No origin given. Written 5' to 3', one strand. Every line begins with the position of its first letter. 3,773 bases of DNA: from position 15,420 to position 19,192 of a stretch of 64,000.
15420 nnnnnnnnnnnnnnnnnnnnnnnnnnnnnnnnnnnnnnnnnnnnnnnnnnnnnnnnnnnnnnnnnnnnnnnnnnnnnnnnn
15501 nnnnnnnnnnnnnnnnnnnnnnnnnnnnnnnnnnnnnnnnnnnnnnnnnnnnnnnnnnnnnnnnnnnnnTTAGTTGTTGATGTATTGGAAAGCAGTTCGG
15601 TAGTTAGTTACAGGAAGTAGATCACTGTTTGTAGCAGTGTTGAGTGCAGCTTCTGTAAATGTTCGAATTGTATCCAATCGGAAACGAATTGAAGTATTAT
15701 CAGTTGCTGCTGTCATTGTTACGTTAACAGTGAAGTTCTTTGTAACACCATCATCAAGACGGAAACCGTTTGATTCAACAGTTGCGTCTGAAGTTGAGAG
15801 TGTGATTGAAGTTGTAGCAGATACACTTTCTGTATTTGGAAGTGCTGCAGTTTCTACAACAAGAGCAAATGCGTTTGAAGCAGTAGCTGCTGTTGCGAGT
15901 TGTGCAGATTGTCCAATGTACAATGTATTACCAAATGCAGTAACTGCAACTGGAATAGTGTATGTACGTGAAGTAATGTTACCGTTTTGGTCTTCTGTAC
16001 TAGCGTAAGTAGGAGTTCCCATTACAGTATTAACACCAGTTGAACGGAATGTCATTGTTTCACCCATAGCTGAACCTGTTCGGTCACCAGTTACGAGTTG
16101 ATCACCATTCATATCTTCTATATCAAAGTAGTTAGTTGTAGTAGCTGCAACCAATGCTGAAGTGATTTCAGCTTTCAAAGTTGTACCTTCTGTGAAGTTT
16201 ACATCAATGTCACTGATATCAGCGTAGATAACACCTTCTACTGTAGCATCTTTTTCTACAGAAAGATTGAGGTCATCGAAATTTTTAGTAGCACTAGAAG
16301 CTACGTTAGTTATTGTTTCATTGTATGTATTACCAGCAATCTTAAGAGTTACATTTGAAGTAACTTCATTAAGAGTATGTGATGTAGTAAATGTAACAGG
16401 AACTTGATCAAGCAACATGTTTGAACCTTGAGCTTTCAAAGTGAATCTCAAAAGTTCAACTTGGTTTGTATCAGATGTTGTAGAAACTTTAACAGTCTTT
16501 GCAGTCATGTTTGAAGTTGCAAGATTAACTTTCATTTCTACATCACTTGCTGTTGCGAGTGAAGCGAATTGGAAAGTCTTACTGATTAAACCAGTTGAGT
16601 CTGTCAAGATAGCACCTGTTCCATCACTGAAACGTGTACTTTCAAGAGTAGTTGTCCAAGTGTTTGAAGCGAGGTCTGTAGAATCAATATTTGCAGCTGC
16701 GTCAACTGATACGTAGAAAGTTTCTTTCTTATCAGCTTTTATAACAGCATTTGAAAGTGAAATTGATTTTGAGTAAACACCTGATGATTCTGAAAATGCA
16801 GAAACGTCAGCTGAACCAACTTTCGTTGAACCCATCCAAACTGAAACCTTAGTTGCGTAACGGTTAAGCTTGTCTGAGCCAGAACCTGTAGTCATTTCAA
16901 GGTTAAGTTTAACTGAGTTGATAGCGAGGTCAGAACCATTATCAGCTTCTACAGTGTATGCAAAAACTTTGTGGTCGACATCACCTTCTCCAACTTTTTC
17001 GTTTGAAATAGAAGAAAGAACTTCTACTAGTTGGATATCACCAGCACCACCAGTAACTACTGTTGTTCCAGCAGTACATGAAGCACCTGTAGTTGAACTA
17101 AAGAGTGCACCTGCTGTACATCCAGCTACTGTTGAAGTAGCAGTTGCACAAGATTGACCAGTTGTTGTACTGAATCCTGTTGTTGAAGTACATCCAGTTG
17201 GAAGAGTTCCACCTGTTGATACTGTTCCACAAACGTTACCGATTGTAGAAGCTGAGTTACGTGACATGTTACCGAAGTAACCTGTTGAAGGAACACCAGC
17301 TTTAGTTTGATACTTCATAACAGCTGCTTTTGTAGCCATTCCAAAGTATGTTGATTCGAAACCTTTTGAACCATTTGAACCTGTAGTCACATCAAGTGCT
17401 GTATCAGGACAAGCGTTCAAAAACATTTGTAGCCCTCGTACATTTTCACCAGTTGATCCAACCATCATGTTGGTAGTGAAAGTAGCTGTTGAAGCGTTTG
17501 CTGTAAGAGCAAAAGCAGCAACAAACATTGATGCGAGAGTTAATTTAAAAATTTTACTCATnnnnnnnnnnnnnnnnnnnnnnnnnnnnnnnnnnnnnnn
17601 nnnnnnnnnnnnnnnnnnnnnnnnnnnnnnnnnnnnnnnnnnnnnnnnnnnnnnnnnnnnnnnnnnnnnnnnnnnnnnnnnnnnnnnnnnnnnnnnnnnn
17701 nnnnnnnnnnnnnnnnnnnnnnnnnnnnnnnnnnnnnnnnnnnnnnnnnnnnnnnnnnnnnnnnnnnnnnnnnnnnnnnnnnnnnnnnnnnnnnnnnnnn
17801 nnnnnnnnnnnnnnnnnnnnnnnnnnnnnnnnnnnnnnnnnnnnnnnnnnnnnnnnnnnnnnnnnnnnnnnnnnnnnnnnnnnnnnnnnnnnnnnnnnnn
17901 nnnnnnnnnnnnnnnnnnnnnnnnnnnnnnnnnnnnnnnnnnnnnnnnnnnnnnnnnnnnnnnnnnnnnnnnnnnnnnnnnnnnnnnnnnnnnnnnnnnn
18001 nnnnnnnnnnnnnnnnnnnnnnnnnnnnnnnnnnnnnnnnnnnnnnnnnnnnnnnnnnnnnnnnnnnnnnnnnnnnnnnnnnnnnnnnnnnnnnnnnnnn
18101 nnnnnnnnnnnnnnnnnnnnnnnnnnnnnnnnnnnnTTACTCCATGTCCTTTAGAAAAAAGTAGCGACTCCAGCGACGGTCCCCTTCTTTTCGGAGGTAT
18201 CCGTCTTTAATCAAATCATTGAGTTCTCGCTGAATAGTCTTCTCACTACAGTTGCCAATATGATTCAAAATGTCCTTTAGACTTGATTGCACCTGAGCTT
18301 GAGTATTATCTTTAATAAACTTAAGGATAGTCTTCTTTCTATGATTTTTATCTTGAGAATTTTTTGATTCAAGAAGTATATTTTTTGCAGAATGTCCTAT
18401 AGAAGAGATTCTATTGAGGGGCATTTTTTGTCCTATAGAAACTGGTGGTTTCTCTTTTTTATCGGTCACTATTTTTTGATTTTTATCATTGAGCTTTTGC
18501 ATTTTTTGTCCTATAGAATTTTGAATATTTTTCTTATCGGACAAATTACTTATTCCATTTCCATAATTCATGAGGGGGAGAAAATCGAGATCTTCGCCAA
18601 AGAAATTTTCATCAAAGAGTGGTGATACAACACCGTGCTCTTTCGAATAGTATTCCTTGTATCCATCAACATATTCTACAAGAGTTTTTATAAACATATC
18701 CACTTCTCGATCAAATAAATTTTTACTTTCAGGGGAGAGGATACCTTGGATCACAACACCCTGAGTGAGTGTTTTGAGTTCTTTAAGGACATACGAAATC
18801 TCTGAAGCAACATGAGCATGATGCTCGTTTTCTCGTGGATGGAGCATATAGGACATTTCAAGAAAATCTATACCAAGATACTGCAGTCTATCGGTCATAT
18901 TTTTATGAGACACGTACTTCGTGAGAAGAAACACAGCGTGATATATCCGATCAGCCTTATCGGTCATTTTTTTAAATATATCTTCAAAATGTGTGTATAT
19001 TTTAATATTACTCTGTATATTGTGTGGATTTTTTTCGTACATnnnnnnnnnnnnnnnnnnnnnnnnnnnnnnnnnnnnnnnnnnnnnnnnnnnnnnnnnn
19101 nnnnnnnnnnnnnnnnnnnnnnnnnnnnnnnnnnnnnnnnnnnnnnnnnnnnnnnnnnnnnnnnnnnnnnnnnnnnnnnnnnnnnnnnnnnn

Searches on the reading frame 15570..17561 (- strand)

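Call 17: search_protein_families(library=pfam, proteins=[window:15570-17561:-], max_evalue=0.001)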
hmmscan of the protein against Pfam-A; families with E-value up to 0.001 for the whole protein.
window:15570-17561:- (663 aa): 1 family
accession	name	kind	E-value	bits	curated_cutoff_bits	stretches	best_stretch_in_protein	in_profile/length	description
PF01471.23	PG_binding_1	-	3.5e-05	24.3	23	1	38-98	2-51/57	Putative peptidoglycan binding domain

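Call 68: search_protein_families(library=ncbifam, proteins=[window:15570-17561:-], max_evalue=0.01)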
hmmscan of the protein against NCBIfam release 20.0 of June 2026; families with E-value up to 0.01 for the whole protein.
window:15570-17561:- (663 aa): 0 families

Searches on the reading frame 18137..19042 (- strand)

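Call 17: search_protein_families(library=pfam, proteins=[window:18137-19042:-], max_evalue=0.001)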
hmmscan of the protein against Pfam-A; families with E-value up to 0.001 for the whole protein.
window:18137-19042:- (301 aa): 0 families

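Call 68: search_protein_families(library=ncbifam, proteins=[window:18137-19042:-], max_evalue=0.01)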
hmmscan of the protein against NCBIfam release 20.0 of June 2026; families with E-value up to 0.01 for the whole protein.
window:18137-19042:- (301 aa): 1 family
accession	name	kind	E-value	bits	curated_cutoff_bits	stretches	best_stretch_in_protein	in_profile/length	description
TIGR00498.1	lexA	equivalog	0.0047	16.5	110.95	1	234-287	6-60/203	transcriptional repressor LexA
